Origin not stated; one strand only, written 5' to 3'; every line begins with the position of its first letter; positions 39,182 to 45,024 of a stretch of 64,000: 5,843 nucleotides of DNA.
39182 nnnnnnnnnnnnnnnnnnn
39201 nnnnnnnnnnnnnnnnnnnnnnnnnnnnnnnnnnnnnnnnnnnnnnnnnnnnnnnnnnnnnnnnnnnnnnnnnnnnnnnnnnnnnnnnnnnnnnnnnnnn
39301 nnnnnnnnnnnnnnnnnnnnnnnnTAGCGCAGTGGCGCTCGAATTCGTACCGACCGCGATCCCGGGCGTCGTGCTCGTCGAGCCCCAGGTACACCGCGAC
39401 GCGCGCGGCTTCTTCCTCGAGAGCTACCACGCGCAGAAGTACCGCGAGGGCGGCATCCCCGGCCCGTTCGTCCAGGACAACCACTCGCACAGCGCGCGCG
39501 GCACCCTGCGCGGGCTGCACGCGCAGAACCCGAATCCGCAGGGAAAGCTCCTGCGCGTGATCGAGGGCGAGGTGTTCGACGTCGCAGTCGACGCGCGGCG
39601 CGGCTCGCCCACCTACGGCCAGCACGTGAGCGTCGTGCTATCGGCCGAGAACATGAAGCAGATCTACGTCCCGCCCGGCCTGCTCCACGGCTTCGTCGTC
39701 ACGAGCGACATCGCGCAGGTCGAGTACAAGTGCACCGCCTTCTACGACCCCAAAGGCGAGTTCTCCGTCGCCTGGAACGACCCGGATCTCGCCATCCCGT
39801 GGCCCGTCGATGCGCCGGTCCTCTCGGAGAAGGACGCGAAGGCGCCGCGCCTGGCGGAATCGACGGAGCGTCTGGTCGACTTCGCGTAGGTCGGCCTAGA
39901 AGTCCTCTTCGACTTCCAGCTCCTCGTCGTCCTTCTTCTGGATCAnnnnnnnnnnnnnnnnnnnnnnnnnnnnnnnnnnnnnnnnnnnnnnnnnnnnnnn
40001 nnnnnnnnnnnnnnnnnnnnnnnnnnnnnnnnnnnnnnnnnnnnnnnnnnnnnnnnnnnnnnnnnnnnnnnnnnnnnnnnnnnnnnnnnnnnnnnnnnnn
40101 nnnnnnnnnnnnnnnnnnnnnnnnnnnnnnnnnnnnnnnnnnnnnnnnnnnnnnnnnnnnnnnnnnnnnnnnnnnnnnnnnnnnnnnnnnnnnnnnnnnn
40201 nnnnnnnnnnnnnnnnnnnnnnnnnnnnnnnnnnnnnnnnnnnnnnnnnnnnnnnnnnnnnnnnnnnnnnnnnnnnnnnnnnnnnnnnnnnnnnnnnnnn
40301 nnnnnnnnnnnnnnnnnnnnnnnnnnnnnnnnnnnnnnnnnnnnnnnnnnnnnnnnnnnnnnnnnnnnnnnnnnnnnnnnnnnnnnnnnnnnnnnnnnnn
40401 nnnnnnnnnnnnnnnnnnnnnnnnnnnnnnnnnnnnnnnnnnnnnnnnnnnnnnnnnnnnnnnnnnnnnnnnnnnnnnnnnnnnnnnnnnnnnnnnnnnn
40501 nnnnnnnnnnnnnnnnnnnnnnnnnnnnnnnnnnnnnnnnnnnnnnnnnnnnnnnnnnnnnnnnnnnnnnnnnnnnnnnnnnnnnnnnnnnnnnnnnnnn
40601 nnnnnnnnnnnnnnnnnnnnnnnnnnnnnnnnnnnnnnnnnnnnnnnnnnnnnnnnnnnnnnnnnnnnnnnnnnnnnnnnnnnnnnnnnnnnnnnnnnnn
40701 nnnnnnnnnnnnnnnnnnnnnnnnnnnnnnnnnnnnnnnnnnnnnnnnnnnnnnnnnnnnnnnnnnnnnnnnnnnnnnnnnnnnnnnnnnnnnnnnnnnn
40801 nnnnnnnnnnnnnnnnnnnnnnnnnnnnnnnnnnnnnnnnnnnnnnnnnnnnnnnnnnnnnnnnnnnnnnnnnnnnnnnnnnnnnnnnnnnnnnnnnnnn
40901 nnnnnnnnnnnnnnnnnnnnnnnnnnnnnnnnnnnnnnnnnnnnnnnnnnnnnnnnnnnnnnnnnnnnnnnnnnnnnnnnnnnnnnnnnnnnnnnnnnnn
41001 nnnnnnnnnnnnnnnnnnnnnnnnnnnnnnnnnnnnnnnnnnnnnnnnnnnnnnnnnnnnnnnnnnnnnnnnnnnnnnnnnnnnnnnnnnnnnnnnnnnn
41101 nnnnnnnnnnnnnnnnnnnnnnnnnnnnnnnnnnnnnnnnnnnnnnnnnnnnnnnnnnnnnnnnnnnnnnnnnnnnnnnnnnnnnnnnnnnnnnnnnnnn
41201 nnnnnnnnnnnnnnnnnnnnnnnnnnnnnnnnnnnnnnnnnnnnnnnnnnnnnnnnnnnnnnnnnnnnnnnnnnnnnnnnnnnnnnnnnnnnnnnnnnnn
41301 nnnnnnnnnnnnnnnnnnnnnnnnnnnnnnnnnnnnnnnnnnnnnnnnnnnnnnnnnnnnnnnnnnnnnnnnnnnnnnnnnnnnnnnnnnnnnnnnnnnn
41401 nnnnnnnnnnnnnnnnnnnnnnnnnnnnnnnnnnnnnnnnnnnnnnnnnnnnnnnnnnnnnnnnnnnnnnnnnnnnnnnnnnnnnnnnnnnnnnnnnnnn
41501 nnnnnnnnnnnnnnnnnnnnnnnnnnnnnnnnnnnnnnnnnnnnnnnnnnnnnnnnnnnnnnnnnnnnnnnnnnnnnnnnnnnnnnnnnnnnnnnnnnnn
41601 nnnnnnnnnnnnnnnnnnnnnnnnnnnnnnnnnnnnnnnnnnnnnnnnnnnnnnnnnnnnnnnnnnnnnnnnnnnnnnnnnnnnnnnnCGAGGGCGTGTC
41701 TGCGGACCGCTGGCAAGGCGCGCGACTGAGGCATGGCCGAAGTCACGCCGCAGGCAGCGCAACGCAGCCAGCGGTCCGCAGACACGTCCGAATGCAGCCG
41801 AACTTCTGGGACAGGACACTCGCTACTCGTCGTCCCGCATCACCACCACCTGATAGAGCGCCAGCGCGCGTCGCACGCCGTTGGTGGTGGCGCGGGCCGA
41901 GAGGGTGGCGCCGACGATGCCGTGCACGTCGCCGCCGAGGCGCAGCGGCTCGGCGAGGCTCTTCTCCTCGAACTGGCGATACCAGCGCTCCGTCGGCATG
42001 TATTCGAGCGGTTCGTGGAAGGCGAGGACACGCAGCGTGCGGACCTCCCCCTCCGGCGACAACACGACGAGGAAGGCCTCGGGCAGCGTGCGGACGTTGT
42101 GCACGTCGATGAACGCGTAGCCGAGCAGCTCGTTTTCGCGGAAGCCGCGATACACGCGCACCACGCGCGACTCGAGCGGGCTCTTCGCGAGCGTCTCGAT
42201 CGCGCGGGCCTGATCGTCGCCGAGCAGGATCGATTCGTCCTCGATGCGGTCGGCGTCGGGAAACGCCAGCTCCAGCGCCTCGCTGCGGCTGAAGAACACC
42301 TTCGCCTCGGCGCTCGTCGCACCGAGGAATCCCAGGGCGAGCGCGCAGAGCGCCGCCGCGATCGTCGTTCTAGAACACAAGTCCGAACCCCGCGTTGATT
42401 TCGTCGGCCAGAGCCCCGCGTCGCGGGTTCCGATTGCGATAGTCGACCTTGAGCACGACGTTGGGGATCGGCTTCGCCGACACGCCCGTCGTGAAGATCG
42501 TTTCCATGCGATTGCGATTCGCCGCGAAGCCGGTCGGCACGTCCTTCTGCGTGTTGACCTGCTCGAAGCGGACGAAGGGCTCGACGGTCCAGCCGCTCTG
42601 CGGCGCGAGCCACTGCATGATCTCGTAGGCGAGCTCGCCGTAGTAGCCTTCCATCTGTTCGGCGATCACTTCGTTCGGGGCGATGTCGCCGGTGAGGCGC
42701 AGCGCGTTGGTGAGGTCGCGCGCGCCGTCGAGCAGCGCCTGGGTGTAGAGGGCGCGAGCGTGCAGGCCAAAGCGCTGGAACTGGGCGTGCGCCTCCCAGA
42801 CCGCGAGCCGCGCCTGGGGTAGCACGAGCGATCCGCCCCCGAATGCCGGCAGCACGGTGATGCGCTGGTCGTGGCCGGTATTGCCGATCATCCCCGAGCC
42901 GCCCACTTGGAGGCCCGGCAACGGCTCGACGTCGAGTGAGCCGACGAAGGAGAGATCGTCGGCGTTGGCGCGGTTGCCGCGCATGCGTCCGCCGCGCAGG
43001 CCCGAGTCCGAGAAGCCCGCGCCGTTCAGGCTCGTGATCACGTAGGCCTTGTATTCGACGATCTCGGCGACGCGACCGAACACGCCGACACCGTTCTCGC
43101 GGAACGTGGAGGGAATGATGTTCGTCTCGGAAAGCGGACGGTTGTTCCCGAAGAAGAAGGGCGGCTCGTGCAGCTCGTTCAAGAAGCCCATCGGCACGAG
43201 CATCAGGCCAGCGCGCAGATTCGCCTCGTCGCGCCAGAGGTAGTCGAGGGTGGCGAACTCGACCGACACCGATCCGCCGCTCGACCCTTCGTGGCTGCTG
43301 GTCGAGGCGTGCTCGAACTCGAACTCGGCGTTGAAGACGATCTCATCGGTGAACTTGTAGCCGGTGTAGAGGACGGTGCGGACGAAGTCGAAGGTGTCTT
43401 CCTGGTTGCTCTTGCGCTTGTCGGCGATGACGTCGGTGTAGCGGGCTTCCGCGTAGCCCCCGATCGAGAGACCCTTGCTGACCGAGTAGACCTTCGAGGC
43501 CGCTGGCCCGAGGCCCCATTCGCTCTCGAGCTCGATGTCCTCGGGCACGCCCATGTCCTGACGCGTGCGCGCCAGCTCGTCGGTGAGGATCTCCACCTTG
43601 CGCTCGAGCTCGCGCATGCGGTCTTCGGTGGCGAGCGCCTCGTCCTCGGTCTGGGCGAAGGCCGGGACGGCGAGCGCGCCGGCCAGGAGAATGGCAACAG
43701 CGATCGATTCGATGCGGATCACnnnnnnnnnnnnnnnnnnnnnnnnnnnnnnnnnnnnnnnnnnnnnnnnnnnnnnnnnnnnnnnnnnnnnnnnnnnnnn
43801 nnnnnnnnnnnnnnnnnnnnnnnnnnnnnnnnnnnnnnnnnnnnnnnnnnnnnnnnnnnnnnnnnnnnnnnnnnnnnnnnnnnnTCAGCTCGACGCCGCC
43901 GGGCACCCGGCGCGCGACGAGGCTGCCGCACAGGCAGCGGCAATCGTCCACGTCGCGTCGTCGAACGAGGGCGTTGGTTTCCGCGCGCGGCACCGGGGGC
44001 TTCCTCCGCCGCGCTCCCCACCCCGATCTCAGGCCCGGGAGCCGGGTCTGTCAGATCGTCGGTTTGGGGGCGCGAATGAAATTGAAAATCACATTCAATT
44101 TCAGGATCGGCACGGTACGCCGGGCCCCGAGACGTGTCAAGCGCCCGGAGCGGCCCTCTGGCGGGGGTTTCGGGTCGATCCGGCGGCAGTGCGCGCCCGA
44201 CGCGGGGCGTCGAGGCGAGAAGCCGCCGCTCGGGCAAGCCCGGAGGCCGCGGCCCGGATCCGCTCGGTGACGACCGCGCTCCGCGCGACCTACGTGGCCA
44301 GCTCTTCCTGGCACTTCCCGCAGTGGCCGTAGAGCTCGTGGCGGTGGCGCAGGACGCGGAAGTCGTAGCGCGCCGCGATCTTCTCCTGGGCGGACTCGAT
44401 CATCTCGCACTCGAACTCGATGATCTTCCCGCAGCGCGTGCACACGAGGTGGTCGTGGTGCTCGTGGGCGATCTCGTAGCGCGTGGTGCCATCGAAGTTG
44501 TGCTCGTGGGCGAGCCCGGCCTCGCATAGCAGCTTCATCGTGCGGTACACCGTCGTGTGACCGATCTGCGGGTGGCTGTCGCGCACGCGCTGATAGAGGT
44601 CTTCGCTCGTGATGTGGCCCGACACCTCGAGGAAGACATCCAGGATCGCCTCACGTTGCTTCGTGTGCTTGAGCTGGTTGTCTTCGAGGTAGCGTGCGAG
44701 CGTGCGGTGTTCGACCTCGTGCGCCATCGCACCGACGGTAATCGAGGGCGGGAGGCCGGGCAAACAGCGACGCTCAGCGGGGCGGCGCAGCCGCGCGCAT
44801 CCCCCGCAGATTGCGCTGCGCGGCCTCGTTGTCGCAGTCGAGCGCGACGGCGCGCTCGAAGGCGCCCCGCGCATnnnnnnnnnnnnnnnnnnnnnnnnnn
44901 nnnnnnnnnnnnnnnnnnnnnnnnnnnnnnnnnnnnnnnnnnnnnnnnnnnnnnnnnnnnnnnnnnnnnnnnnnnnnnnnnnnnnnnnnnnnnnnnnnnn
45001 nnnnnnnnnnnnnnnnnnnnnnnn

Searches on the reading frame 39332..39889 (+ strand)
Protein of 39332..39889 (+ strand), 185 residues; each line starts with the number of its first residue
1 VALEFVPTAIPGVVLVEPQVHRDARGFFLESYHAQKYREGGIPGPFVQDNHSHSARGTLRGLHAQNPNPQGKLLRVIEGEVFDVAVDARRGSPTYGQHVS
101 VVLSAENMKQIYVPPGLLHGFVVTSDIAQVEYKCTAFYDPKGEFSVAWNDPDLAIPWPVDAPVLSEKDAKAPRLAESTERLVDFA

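Call 69: search_protein_families(library=pfam, proteins=[window:39332-39889:+], max_evalue=0.001)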
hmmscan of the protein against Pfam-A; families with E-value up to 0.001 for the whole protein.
window:39332-39889:+ (185 aa): 1 family
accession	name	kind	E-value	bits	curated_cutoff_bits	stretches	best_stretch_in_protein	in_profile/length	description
PF00908.23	dTDP_sugar_isom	-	5.6e-69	231.6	27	1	8-176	2-168/168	dTDP-4-dehydrorhamnose 3,5-epimerase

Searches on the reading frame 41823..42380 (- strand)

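Call 56: search_protein_families(library=pfam, proteins=[window:41823-42380:-], max_evalue=0.01)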
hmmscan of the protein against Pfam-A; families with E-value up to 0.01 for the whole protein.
window:41823-42380:- (185 aa): 1 family
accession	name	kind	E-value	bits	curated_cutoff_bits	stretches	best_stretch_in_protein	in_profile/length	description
PF04205.19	FMN_bind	-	0.0011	20.1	22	1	104-173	9-76/77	FMN-binding domain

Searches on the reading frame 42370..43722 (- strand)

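Call 7: search_protein_families(library=pfam, proteins=[window:42370-43722:-], max_evalue=0.01)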
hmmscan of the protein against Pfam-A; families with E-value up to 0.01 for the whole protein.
window:42370-43722:- (450 aa): 2 families
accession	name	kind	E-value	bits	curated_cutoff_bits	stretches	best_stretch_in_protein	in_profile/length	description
PF07396.17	Porin_O_P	-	0.00027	20.8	20.9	1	92-179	8-93/370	Phosphate-selective porin O and P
PF07642.17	BBP2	-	0.0017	18.1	26.2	0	95-197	225-326/339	Putative beta-barrel porin-2, OmpL-like. bbp2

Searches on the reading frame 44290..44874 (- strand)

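Call 7: search_protein_families(library=pfam, proteins=[window:44290-44874:-], max_evalue=0.01)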
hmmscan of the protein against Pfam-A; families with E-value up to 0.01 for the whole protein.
window:44290-44874:- (194 aa): 1 family
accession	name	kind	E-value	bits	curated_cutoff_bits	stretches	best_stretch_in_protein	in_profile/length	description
PF01475.25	FUR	-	5.7e-35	120.5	23.1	1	66-182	2-121/121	Ferric uptake regulator family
